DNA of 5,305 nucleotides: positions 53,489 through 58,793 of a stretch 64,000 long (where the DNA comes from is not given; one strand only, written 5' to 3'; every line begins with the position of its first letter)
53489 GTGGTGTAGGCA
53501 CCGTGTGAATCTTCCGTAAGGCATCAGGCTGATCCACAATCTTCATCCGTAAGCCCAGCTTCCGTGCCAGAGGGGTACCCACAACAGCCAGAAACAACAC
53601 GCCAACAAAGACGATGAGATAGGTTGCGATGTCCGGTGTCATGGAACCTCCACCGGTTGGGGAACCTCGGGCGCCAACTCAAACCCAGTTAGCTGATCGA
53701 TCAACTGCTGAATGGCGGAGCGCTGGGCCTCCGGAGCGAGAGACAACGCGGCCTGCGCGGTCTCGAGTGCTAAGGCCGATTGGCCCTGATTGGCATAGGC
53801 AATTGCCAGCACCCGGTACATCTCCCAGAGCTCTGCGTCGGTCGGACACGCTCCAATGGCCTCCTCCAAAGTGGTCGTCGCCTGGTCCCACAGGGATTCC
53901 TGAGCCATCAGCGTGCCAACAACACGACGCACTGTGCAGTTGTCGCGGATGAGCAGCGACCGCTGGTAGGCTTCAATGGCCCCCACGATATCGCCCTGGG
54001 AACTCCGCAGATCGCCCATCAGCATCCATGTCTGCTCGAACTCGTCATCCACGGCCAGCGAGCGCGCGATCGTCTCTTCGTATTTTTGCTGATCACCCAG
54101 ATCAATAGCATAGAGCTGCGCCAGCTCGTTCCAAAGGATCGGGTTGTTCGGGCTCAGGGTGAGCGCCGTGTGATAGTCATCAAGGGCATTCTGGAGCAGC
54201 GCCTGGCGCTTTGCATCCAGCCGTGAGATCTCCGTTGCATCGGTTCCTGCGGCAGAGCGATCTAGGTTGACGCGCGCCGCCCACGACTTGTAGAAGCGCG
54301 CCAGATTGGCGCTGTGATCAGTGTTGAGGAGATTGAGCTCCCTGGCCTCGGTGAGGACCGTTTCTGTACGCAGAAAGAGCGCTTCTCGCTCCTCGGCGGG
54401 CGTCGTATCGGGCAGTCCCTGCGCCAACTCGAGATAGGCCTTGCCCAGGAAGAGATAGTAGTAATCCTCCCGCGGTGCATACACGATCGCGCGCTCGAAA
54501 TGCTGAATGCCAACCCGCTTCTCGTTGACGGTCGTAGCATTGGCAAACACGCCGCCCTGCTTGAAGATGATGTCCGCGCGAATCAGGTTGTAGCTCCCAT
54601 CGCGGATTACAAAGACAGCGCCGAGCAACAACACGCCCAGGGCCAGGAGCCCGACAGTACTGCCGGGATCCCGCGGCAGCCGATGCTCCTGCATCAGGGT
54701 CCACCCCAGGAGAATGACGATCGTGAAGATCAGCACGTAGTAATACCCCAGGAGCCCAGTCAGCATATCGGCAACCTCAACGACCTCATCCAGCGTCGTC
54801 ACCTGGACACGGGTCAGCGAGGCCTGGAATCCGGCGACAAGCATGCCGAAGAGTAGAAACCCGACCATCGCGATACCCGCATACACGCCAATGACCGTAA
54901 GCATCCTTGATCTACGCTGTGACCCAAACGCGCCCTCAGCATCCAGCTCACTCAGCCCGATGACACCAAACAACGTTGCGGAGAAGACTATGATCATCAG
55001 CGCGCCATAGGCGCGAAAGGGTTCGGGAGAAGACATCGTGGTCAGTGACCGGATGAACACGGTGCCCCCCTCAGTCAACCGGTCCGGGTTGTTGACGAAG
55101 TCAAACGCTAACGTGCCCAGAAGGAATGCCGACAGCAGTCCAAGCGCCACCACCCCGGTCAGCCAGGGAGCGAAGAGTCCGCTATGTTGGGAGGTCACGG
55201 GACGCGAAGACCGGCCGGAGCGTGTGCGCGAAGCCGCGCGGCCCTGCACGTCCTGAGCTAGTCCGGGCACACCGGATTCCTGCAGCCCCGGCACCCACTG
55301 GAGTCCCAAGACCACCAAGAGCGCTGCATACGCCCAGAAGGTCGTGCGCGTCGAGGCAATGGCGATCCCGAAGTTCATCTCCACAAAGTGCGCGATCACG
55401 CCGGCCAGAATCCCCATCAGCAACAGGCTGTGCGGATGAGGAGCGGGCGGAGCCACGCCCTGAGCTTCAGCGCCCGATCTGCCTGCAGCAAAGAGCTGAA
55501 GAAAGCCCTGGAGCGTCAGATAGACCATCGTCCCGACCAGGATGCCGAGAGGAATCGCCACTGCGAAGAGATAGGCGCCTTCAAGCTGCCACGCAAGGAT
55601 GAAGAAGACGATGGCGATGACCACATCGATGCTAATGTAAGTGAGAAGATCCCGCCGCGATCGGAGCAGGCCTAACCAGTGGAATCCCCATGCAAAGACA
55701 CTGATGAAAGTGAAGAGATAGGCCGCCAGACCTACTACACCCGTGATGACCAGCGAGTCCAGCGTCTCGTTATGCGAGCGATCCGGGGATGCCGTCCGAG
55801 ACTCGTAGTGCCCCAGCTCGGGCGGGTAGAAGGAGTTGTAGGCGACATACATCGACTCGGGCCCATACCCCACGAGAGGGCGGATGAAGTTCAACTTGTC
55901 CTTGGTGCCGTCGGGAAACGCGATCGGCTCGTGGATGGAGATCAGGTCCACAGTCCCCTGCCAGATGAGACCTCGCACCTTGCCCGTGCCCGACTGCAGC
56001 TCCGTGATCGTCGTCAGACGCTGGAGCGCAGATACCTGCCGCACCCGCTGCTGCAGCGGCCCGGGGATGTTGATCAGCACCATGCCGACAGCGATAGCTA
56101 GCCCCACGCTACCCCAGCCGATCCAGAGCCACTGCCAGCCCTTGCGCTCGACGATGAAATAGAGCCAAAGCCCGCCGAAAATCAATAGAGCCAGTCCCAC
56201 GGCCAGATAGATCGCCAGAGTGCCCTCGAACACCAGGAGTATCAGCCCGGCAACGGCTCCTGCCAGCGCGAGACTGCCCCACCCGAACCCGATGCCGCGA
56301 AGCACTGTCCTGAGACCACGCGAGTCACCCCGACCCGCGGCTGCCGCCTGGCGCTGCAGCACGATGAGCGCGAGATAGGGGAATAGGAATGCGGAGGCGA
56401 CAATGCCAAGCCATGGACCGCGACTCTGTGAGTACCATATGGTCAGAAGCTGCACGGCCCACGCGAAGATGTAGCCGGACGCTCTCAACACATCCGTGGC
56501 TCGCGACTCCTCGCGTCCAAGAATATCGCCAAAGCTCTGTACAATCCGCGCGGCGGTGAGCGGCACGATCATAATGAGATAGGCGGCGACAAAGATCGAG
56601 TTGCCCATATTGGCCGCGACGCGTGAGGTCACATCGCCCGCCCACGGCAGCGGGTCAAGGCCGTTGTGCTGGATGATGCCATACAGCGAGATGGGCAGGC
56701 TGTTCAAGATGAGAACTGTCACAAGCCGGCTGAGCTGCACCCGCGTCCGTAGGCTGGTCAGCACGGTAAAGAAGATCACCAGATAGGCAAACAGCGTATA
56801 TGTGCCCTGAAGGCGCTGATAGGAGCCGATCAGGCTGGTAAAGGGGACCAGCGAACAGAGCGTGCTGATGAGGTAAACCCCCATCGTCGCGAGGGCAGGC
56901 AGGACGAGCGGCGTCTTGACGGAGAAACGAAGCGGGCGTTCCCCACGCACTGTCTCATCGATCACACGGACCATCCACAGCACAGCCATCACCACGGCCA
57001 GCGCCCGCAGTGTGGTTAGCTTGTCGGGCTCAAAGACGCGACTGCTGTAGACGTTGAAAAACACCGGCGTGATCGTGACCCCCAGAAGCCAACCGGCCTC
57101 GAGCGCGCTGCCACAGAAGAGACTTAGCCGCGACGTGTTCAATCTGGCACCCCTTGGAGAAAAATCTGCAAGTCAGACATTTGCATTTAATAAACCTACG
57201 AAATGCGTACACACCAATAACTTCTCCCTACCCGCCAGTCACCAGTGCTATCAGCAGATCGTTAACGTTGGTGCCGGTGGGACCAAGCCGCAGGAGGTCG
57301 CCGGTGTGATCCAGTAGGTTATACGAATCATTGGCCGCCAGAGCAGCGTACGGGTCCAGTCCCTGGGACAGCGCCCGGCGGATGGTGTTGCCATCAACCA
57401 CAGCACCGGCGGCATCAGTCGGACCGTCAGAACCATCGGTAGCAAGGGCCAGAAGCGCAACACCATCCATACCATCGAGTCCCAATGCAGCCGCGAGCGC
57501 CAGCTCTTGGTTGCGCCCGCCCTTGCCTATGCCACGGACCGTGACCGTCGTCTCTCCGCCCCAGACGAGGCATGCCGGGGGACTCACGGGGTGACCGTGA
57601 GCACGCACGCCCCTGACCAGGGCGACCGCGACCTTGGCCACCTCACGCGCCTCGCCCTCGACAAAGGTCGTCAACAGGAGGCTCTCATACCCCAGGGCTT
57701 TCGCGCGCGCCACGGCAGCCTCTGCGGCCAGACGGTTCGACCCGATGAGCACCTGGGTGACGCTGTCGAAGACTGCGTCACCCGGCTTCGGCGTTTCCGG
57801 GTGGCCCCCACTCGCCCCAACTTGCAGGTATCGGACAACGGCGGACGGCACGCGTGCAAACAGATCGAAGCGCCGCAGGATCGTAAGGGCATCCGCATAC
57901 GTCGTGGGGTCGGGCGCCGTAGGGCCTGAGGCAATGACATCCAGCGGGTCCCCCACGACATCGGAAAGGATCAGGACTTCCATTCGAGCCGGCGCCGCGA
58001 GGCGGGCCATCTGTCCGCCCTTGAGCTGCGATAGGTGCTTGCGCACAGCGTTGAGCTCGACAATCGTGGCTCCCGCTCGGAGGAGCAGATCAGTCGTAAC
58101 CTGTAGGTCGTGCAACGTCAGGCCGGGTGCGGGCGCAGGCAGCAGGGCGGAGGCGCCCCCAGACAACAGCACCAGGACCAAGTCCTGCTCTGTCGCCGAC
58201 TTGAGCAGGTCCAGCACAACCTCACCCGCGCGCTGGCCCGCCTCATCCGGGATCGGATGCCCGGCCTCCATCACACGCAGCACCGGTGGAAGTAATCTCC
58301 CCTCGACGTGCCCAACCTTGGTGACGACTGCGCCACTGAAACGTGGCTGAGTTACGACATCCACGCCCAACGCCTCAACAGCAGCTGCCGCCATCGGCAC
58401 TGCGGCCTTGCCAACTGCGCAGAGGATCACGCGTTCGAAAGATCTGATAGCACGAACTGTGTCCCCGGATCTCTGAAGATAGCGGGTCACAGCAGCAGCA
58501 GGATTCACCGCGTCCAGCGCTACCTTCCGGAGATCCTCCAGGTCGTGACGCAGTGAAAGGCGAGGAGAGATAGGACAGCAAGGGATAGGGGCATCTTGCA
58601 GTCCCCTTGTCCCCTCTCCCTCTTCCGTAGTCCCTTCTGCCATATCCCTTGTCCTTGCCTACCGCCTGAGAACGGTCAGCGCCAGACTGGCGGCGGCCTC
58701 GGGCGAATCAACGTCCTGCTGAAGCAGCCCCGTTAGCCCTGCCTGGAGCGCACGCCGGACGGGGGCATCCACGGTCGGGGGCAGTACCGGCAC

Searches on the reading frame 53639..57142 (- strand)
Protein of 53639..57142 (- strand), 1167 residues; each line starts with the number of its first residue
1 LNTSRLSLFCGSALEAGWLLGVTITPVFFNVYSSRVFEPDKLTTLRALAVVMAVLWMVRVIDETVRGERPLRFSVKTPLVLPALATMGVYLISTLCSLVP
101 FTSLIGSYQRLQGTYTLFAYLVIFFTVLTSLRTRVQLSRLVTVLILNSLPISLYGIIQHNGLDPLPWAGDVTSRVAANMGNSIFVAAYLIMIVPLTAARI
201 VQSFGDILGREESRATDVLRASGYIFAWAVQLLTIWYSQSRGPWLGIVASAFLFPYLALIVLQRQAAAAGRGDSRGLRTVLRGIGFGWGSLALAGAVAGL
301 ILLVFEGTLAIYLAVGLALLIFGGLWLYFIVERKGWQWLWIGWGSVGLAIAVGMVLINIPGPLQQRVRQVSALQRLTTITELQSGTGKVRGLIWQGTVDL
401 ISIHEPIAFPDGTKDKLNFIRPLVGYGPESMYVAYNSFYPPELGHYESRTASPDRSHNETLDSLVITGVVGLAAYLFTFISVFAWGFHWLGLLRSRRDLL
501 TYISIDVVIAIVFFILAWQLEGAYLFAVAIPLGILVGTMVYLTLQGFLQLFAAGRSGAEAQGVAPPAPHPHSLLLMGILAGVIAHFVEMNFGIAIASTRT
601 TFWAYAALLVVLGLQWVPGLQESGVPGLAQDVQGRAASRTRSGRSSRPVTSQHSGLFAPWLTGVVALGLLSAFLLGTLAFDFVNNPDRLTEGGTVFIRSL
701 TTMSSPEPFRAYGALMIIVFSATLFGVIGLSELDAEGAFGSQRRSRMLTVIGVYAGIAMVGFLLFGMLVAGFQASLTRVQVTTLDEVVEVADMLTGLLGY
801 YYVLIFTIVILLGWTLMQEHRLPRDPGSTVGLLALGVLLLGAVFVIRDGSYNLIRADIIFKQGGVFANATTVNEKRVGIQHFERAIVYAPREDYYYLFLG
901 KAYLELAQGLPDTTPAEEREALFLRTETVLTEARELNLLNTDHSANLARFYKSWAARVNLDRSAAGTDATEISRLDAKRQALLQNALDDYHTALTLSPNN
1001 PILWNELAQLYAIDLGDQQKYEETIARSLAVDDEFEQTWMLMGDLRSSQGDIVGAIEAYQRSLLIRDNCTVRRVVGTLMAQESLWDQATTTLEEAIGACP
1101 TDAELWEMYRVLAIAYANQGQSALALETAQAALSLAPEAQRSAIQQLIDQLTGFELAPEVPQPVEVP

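Call 80: search_protein_families(library=pfam, proteins=[window:53639-57142:-], max_evalue=0.00001)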
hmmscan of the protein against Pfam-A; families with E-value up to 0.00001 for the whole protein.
window:53639-57142:- (1167 aa): 3 families
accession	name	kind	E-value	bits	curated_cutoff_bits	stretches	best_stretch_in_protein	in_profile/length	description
PF00515.34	TPR_1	-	9.8e-10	38.3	27.8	0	1038-1068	3-33/34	Tetratricopeptide repeat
PF13428.12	TPR_14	-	1.4e-07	31.9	23.5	0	1078-1109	10-41/44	Tetratricopeptide repeat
PF13414.12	TPR_11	-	1.8e-06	28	26.8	0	984-1012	11-39/42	TPR repeat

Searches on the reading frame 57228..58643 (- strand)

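Call 80: search_protein_families(library=pfam, proteins=[window:57228-58643:-], max_evalue=0.00001)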
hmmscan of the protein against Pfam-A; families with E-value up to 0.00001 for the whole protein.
window:57228-58643:- (471 aa): 2 families
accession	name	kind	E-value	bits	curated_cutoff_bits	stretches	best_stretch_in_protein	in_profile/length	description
PF13660.11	DUF4147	-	2e-79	266.8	23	1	35-274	2-234/234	Domain of unknown function (DUF4147)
PF05161.18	MOFRL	-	1.8e-39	134.6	28.3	1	357-462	1-106/106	MOFRL family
